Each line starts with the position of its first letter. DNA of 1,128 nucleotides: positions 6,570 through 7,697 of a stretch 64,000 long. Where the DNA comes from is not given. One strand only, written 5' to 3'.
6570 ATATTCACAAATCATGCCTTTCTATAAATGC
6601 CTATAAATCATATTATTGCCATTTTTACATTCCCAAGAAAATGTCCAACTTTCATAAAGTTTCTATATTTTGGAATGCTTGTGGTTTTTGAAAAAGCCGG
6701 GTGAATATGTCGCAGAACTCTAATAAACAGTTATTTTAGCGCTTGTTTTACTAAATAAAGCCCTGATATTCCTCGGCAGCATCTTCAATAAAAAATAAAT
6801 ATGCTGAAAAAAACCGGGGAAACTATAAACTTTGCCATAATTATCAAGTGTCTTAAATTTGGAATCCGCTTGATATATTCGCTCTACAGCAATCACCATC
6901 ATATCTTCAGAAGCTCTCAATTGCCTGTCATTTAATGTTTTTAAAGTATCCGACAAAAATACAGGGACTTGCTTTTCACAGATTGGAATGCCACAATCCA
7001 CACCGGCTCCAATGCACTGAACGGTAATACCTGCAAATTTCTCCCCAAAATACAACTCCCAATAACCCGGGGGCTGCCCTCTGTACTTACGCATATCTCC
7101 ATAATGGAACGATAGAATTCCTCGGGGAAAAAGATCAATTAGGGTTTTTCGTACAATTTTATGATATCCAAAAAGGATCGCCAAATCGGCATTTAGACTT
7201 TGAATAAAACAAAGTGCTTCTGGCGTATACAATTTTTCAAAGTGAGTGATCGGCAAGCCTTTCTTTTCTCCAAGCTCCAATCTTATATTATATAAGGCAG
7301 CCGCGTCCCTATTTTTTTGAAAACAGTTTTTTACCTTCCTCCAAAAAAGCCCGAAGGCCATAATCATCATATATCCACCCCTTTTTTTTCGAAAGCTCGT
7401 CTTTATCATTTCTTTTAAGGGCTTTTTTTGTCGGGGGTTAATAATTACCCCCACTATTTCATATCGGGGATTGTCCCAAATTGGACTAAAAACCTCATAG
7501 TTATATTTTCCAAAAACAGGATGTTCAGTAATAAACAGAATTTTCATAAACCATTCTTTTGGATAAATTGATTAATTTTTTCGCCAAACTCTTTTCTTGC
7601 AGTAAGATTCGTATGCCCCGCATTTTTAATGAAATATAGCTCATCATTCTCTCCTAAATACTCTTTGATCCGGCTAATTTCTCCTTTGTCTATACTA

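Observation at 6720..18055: Self-contained four-gene NRPS operon (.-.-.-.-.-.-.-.-TE, PPTase, membrane hydrolase, formyltransferase-fold protein) between housekeeping genes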

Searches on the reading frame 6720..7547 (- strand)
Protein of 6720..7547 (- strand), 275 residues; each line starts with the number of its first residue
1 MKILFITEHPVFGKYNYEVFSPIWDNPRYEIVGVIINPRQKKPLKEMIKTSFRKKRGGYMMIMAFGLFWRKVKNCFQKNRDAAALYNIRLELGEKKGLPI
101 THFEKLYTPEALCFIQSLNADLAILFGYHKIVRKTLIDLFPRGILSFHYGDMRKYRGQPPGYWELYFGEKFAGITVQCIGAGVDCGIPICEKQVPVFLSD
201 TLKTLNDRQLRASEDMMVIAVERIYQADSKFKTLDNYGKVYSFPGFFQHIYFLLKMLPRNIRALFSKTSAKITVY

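Call 3: search_protein_families(library=pfam, proteins=[window:6720-7547:-], max_evalue=0.01)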
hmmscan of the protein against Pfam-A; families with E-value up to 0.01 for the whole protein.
window:6720-7547:- (275 aa): 1 family
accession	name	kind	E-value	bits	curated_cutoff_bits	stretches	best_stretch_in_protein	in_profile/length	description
PF00551.24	Formyl_trans_N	-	2.1e-16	60.6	26.1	1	104-220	64-180/181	Formyl transferase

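Call 7: find_homologous_proteins(query=window:6720-7547:-)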
Query window:6720-7547:- (275 aa): 24 proteins with E <= 0.001 among 290 candidates.
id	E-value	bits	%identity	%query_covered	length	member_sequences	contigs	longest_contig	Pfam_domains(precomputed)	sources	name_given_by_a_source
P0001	4.0e-186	635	100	100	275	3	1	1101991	PF00551.25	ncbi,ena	-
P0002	4.0e-49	185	38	93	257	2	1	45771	PF00551.25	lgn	-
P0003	3.5e-44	169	36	92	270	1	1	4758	PF00551.25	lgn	-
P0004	2.8e-43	166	35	93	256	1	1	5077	PF00551.25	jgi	jgi:folate-dependent phosphoribosylglycinamide formyltransferase PurN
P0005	9.1e-43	165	38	89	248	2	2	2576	PF00551.25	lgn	-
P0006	9.7e-41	158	37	93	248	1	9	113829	PF00551.25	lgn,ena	-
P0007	2.0e-40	157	35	95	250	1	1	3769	PF00551.25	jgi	jgi:folate-dependent phosphoribosylglycinamide formyltransferase PurN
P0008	2.5e-40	157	37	90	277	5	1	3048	PF00551.25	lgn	-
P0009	2.9e-40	156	33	90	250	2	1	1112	PF00551.25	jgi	jgi:folate-dependent phosphoribosylglycinamide formyltransferase PurN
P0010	4.1e-40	156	37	88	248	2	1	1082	PF00551.25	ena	-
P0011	1.2e-39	154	37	90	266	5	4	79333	PF00551.25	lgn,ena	-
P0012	7.8e-39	152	37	89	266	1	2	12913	PF00551.25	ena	-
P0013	3.3e-38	150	32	97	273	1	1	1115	PF00551.25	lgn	-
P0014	4.7e-38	149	34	90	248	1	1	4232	PF00551.25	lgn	-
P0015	7.6e-38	148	35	88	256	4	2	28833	PF00551.25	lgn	-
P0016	5.3e-37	146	36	88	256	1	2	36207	PF00551.25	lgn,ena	-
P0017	1.1e-36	145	33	86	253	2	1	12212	PF00551.25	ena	-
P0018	1.5e-35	141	35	91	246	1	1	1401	PF00551.25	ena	-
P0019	4.0e-35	139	32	92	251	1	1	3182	PF00551.25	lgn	-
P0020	7.5e-30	122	35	77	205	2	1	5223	PF00551.25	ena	-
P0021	2.4e-4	39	23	39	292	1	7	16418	PF00551.25,PF02911.24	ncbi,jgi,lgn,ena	-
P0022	2.8e-4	38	21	56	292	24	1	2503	PF00551.25,PF02911.24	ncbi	-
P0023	2.8e-4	38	23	39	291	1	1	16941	PF00551.25,PF02911.24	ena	-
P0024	5.5e-4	37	24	31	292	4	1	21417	PF00551.25,PF02911.24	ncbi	-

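Call 8: search_protein_families(library=ncbifam, proteins=[window:6720-7547:-], max_evalue=0.01)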
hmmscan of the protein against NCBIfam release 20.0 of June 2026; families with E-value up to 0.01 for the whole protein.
window:6720-7547:- (275 aa): 4 families
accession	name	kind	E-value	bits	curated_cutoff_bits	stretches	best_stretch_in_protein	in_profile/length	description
TIGR00460.1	fmt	equivalog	1e-18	67.6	201.5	1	83-236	43-196/315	methionyl-tRNA formyltransferase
TIGR00639.1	PurN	equivalog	7.7e-14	51.7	150.1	1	115-229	75-189/192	phosphoribosylglycinamide formyltransferase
NF005998.1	PRK08125.1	equivalog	1.2e-11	43.8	777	1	84-230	40-186/649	bifunctional UDP-4-amino-4-deoxy-L-arabinose formyltransferase/UDP-glucuronic acid oxidase ArnA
NF005414.0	PRK06988.1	equivalog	2e-11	43.4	316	1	91-225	49-183/311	formyltransferase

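Call 9: find_encoding_contigs(protein=P0001, flank=2000, max_places=2)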
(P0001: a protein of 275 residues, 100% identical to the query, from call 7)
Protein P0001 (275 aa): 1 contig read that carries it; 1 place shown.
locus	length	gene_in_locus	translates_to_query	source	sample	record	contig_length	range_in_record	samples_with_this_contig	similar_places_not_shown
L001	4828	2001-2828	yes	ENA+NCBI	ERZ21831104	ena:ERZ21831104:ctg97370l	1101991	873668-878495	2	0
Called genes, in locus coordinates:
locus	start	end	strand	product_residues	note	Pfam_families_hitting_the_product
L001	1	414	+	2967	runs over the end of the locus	PF00501:AMP-binding, PF00550:PP-binding, PF00668:Condensation, PF00501:AMP-binding, PF13193:AMP-binding_C, PF00550:PP-binding, PF00668:Condensation, PF00501:AMP-binding, +5 more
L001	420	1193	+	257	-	PF22624:AASDHPPT_N, PF01648:ACPS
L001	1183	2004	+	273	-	PF00561:Abhydrolase_1 (weak), PF12146:Hydrolase_4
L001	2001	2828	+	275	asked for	PF00551:Formyl_trans_N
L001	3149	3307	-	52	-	-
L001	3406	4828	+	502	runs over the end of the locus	PF00289:Biotin_carb_N, PF02222:ATP-grasp, PF02786:CPSase_L_D2, PF07478:Dala_Dala_lig_C (weak), PF08443:RimK (faint), PF02785:Biotin_carb_C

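Call 10: find_encoding_contigs(protein=P0002, flank=10000, max_places=2)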
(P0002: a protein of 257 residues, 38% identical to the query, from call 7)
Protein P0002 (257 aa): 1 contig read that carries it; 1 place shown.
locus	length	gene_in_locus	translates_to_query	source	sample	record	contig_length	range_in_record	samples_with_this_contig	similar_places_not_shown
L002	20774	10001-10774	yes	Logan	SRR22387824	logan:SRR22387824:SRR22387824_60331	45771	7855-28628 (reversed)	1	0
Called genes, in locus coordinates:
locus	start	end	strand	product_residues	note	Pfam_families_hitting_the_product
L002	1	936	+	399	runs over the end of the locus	PF02540:NAD_synthase (faint), PF03054:tRNA_Me_trans, PF20259:tRNA_Me_trans_M, PF20258:tRNA_Me_trans_C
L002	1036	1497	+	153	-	-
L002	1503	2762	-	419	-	PF01098:FTSW_RODA_SPOVE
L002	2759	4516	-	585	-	PF03717:PBP_dimer, PF00905:Transpeptidase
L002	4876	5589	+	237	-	PF18978:DUF5714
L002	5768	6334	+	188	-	PF13505:OMP_b-brl (weak)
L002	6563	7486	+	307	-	PF12838:Fer4_7 (faint), PF13484:Fer4_16 (faint), PF25160:LdpA_Fe-S-bd (faint), PF00037:Fer4 (faint), PF13187:Fer4_9 (weak), PF13237:Fer4_10, PF14697:Fer4_21 (weak), PF00881:Nitroreductase, +3 more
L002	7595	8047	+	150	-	PF12675:DUF3795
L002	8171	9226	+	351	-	PF19580:Exo_endo_phos_3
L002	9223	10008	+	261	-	PF01648:ACPS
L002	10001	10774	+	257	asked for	PF00551:Formyl_trans_N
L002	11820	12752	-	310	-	-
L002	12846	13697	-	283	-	PF14054:DUF4249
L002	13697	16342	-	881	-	PF07660:STN (faint), PF13620:CarboxypepD_reg, PF13715:CarbopepD_reg_2, PF07715:Plug, PF25183:OMP_b-brl_4 (faint), PF00593:TonB_dep_Rec_b-barrel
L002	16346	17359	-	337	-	PF04773:FecR, PF16344:FecR_C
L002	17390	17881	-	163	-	PF04542:Sigma70_r2, PF08281:Sigma70_r4_2, PF04545:Sigma70_r4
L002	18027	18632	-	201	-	PF18306:LDcluster4, PF03641:Lysine_decarbox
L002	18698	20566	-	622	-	PF08439:Peptidase_M3_N, PF01432:Peptidase_M3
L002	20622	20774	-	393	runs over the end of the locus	PF00793:DAHP_synth_1, PF01817:CM_2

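Call 11: find_encoding_contigs(protein=P0006, flank=10000, max_places=3)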
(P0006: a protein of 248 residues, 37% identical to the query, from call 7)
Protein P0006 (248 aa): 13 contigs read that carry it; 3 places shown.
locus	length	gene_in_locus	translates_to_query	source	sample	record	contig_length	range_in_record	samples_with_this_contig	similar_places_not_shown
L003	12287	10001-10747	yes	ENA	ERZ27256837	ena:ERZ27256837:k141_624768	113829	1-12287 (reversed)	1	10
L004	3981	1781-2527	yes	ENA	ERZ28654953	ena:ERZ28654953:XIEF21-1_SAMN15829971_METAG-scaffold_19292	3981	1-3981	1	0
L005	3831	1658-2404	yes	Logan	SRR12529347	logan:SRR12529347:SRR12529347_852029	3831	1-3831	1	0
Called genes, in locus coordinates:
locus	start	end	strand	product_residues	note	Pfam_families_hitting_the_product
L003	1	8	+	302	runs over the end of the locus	PF00535:Glycos_transf_2, PF10111:Glyco_tranf_2_2, PF13641:Glyco_tranf_2_3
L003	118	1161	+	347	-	PF13641:Glyco_tranf_2_3, PF00535:Glycos_transf_2, PF10111:Glyco_tranf_2_2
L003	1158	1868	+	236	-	PF01522:Polysacc_deac_1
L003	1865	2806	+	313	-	PF18025:FucT_N, PF00852:Glyco_transf_10, PF03016:Exostosin_GT47 (weak)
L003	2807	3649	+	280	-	PF02485:Branch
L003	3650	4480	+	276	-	PF18922:DUF5672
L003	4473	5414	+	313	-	PF00535:Glycos_transf_2, PF10111:Glyco_tranf_2_2, PF13641:Glyco_tranf_2_3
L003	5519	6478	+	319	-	PF01757:Acyl_transf_3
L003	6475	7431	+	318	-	PF00535:Glycos_transf_2, PF10111:Glyco_tranf_2_2, PF13641:Glyco_tranf_2_3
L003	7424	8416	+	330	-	PF00535:Glycos_transf_2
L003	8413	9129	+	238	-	PF05704:Caps_synth, PF12919:TcdA_TcdB (faint), PF04488:Gly_transf_sug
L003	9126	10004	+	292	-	PF01522:Polysacc_deac_1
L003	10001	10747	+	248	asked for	PF00551:Formyl_trans_N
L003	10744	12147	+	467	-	-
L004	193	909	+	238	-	PF05704:Caps_synth, PF12919:TcdA_TcdB (faint), PF04488:Gly_transf_sug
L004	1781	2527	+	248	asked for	PF00551:Formyl_trans_N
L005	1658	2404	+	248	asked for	PF00551:Formyl_trans_N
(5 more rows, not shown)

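Call 12: find_encoding_contigs(protein=P0011, flank=10000, max_places=2)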
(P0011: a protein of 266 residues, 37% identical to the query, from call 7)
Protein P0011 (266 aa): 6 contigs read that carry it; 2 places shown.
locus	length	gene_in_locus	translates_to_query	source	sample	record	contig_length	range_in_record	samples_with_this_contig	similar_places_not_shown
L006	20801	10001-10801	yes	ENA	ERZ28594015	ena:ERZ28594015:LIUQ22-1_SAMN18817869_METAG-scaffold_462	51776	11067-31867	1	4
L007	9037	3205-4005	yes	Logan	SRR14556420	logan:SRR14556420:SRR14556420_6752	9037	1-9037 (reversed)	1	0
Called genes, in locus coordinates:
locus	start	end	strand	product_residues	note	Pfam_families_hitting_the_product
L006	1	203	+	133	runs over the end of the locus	PF05523:FdtA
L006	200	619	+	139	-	PF05523:FdtA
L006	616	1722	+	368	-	PF00155:Aminotran_1_2 (weak), PF01041:DegT_DnrJ_EryC1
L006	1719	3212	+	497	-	-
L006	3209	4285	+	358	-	-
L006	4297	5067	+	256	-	PF01531:Glyco_transf_11 (weak)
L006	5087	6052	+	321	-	-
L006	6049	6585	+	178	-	-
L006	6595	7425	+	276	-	PF00535:Glycos_transf_2, PF10111:Glyco_tranf_2_2 (faint)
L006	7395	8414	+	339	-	PF13641:Glyco_tranf_2_3, PF00535:Glycos_transf_2, PF10111:Glyco_tranf_2_2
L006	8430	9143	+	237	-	PF05704:Caps_synth, PF12919:TcdA_TcdB (faint), PF04488:Gly_transf_sug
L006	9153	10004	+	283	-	PF01522:Polysacc_deac_1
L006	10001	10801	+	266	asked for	PF00551:Formyl_trans_N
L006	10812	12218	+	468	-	-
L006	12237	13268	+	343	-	PF00535:Glycos_transf_2, PF10111:Glyco_tranf_2_2, PF13641:Glyco_tranf_2_3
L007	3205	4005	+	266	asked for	PF00551:Formyl_trans_N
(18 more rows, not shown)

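Call 13: find_encoding_contigs(protein=P0016, flank=10000, max_places=2)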
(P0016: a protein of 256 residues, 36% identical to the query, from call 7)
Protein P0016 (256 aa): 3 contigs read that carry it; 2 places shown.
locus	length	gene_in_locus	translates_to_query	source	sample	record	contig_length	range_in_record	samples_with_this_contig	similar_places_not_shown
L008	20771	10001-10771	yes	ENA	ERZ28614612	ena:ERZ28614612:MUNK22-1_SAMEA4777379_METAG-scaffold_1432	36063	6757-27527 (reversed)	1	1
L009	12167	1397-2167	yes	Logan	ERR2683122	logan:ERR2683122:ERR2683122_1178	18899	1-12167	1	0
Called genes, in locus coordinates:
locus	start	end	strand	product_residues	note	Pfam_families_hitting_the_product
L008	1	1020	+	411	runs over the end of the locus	PF00501:AMP-binding, PF13193:AMP-binding_C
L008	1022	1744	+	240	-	PF00106:adh_short, PF08659:KR, PF13561:adh_short_C2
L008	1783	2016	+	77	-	PF13641:Glyco_tranf_2_3 (weak), PF00535:Glycos_transf_2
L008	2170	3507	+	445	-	PF01943:Polysacc_synt, PF13440:Polysacc_synt_3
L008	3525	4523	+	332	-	PF00535:Glycos_transf_2, PF10111:Glyco_tranf_2_2, PF13641:Glyco_tranf_2_3 (weak)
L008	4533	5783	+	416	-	PF04932:Wzy_C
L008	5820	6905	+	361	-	PF13439:Glyco_transf_4 (weak), PF00534:Glycos_transf_1, PF13692:Glyco_trans_1_4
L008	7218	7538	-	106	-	PF03050:DDE_Tnp_IS66, PF13817:DDE_Tnp_IS66_C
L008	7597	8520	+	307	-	PF01522:Polysacc_deac_1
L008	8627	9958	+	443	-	PF05598:DUF772, PF01609:DDE_Tnp_1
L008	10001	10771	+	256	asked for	PF00551:Formyl_trans_N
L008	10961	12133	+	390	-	PF14294:DUF4372, PF01609:DDE_Tnp_1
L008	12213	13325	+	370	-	PF13439:Glyco_transf_4, PF00534:Glycos_transf_1, PF13692:Glyco_trans_1_4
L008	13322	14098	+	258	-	PF00483:NTP_transferase, PF12804:NTP_transf_3 (weak)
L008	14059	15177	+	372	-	PF04321:RmlD_sub_bind (weak), PF01073:3Beta_HSD (weak), PF01370:Epimerase, PF02719:Polysacc_synt_2, PF16363:GDP_Man_Dehyd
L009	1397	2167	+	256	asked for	PF00551:Formyl_trans_N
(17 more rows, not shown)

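Call 14: find_encoding_contigs(protein=P0015, flank=10000, max_places=2)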
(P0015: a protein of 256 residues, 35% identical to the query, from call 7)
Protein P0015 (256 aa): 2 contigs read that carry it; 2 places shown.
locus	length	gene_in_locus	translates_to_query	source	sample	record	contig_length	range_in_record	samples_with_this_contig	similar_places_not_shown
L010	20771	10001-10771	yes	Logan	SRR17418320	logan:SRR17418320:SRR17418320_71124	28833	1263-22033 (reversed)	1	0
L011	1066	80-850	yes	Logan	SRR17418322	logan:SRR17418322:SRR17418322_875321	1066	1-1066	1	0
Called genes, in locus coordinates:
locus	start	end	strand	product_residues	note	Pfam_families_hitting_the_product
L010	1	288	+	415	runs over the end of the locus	PF00005:ABC_tran, PF13304:AAA_21 (faint)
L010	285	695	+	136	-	PF05523:FdtA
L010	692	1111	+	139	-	PF05523:FdtA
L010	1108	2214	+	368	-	PF00155:Aminotran_1_2 (weak), PF01041:DegT_DnrJ_EryC1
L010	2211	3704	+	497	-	-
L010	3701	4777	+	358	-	-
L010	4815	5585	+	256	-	PF01531:Glyco_transf_11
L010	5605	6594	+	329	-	-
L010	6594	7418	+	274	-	PF00535:Glycos_transf_2, PF10111:Glyco_tranf_2_2 (weak)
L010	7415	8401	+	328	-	PF00535:Glycos_transf_2, PF10111:Glyco_tranf_2_2, PF13641:Glyco_tranf_2_3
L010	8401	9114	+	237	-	PF05704:Caps_synth, PF12919:TcdA_TcdB (faint), PF04488:Gly_transf_sug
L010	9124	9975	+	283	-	PF01522:Polysacc_deac_1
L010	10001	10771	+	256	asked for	PF00551:Formyl_trans_N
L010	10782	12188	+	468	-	-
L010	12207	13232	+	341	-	PF00535:Glycos_transf_2, PF10111:Glyco_tranf_2_2, PF13641:Glyco_tranf_2_3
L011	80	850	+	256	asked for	PF00551:Formyl_trans_N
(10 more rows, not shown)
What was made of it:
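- Glycan-cluster relatives sit directly after a polysaccharide deacetylase, which fits an enzyme that re-acylates a freed amine (calls 11-14). Formyltransferase-fold relatives sit in glycan clusters that also carry AMP-binding and carrier-protein genes (calls 11-14). The formyltransferase-fold family is otherwise associated with glycan clusters (calls 11-14).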

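Call 23: search_solved_structures(query=window:6720-7547:-, max_evalue=0.001, show_alignments=3)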
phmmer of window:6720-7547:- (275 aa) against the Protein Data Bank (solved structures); distinct sequences matched with E-value up to 0.001: 41.
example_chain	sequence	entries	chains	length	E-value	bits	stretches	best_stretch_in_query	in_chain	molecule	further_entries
3auf_A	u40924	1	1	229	1.4e-10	44.1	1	114-215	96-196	Glycinamide ribonucleotide transformylase 1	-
5uai_A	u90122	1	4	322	1.8e-10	43.7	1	92-214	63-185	Methionyl-tRNA formyltransferase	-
1fmt_A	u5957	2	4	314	3.4e-10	42.8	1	92-231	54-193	METHIONYL-TRNA FMET FORMYLTRANSFERASE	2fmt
6pih_A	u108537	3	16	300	2.5e-09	40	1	80-217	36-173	Bifunctional polymyxin resistance protein ArnA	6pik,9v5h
1yrw_A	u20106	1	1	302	2.5e-09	40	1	80-217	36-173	protein ArnA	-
2bln_A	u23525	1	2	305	2.6e-09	40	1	80-217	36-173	PROTEIN YFBG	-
5j63_A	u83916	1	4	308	2.6e-09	39.9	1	80-217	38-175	Bifunctional polymyxin resistance protein ArnA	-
2ywr_A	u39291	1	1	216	5.1e-09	39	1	110-217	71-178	Phosphoribosylglycinamide formyltransferase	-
1z7e_A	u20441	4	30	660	7.9e-09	38.4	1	81-217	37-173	protein ArnA | Bifunctional polymyxin resistance protein ArnA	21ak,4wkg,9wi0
6ci2_A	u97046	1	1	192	1.1e-08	37.9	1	119-216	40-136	formyltransferase PseJ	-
6ci4_A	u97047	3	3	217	1.5e-08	37.4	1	119-216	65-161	formyltransferase PseJ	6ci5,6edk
3q0i_A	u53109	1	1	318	1.8e-08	37.2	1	96-225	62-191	Methionyl-tRNA formyltransferase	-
3tqq_A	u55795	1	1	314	2.2e-08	36.9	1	116-242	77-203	Methionyl-tRNA formyltransferase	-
3r8x_A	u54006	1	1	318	7.7e-08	35.1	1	92-224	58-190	Methionyl-tRNA formyltransferase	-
1s3i_A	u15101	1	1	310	2.6e-07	33.4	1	94-212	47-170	10-formyltetrahydrofolate dehydrogenase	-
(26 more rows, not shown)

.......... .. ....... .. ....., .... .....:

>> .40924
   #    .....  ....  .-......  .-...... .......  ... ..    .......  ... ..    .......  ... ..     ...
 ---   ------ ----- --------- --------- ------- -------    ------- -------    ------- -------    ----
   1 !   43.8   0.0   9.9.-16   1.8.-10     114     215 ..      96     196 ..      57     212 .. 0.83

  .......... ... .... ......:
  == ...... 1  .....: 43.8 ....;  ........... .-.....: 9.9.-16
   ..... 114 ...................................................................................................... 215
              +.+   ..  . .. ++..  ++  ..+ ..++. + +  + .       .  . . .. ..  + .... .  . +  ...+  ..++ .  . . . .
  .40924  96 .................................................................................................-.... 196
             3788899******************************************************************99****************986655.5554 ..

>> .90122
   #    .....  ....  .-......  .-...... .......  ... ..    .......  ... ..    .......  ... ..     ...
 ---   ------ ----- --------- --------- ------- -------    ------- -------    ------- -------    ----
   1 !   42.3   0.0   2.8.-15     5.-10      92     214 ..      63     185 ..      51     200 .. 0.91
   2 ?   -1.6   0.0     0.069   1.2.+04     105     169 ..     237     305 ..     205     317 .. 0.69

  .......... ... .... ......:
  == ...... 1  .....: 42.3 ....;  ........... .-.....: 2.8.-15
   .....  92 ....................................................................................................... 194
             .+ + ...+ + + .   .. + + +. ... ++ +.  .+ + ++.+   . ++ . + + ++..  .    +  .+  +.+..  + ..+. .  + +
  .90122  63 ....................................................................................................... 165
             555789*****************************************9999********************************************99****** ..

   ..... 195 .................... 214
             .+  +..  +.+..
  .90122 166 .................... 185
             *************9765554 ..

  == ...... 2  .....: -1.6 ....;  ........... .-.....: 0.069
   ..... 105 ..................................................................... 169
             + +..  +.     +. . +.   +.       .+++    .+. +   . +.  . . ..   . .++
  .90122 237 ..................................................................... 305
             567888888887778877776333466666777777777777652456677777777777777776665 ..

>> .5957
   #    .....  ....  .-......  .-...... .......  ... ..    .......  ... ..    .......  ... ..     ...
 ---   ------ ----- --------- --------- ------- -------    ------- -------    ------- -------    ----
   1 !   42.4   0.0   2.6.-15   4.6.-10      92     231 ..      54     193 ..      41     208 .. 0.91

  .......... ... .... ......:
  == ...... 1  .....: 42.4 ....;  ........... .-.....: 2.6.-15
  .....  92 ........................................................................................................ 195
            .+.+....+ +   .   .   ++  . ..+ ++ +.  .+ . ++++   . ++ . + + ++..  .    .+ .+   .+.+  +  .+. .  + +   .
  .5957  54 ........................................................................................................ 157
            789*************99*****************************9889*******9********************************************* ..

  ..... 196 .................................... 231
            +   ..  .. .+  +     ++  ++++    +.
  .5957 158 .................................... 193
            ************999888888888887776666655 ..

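Call 39: find_encoding_contigs(protein=P0003, flank=5000, max_places=2)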
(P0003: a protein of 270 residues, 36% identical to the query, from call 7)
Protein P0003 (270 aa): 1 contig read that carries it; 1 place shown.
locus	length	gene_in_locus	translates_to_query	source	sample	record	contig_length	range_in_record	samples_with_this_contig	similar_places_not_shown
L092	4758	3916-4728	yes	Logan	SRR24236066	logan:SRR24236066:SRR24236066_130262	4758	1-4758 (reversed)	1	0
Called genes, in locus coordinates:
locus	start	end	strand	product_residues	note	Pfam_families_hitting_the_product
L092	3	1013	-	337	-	?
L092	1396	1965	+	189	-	-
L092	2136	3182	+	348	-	PF19580:Exo_endo_phos_3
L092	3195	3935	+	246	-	PF01648:ACPS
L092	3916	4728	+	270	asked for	PF00551:Formyl_trans_N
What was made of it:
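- Two relatives of the same subclade occur as Exo_endo_phos_3 - PPTase - FT with no NRPS nearby (calls 10, 39). The PPTase - FT pair occurs without any NRPS in L002 and L092, each preceded by an Exo_endo_phos_3 gene (calls 10, 39).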
